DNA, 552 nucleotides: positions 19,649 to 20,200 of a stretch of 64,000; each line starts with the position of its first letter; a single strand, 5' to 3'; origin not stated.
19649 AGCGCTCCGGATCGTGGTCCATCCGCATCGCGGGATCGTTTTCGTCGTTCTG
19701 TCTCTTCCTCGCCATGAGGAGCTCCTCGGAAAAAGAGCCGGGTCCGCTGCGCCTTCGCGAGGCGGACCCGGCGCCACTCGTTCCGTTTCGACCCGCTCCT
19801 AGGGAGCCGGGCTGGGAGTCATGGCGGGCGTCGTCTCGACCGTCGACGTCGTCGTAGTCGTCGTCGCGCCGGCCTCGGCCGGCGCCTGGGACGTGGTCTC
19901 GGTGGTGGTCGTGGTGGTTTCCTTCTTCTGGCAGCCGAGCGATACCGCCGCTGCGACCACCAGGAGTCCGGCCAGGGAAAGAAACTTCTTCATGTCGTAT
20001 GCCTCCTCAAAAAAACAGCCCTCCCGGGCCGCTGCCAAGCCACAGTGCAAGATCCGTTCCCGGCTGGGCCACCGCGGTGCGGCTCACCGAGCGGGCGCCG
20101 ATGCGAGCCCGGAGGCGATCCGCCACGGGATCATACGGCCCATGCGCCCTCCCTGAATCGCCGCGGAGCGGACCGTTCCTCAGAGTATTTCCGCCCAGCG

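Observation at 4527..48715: At least 18 correctly oriented sigma-54 (-24/-12) promoter matches sit in front of stress, envelope and signalling genes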

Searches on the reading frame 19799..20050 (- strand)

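Call 15: search_protein_families(library=pfam, proteins=[window:19799-20050:-], max_evalue=0.01)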
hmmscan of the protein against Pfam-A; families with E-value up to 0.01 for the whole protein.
window:19799-20050:- (83 aa): 1 family
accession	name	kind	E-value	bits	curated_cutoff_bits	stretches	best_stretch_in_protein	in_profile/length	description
PF21827.1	New_glue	-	0.0062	16.7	31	1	20-76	1-61/94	New glue protein family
